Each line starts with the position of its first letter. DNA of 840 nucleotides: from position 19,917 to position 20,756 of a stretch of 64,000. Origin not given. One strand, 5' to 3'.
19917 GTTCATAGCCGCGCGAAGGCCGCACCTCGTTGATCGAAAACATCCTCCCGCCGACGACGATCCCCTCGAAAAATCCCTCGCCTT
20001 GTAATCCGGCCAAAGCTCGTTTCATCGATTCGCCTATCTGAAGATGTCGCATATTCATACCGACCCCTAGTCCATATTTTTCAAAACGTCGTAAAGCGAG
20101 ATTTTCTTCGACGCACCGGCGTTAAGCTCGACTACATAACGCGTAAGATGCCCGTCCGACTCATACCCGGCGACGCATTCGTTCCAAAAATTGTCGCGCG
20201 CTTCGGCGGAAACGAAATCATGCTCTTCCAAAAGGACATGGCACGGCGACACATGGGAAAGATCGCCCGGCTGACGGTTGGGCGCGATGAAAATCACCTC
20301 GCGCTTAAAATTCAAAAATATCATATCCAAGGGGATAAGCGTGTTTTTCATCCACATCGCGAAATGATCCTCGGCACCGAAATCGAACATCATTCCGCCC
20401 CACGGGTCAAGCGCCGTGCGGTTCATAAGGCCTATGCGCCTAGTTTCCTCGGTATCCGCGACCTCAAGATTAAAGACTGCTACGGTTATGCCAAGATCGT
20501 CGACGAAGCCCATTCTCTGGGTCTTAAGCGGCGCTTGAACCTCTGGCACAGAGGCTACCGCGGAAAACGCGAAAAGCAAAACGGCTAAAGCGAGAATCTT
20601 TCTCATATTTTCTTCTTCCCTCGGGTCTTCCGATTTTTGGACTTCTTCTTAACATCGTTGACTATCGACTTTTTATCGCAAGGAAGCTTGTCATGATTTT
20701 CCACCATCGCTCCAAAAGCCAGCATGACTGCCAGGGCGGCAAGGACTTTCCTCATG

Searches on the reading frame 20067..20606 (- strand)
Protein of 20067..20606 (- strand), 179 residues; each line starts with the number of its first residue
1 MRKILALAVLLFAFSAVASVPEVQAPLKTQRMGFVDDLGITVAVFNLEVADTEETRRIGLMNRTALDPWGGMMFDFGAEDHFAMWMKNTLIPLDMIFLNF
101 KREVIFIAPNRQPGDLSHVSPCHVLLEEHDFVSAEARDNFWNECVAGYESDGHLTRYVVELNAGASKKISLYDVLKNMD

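Call 31: find_encoding_contigs(protein=window:20067-20606:-, flank=10000, max_places=10)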
Protein window:20067-20606:- (179 aa): 2 contigs read that carry it; 2 places shown.
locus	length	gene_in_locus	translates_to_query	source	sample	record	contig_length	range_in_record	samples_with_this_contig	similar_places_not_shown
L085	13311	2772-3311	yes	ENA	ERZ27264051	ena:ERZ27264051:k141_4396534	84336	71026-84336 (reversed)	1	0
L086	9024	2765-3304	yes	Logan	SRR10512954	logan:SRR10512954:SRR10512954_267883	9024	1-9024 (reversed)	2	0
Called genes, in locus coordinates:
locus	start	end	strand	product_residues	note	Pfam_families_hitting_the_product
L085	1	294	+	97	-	?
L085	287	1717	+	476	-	PF00006:ATP-synt_ab, PF00306:ATP-synt_ab_C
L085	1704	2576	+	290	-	PF00231:ATP-synt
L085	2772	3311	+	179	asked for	PF02643:DUF192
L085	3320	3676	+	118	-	PF02033:RBFA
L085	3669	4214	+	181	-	PF00293:NUDIX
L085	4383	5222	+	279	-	PF11316:Rhamno_transf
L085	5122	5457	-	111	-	PF04993:TfoX_N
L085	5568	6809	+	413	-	-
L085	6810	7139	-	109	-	-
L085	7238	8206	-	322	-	PF00437:T2SSE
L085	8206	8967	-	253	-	-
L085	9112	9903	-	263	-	PF01177:Asp_Glu_race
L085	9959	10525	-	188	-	-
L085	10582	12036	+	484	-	PF00772:DnaB, PF13481:AAA_25, PF03796:DnaB_C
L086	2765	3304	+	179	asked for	PF02643:DUF192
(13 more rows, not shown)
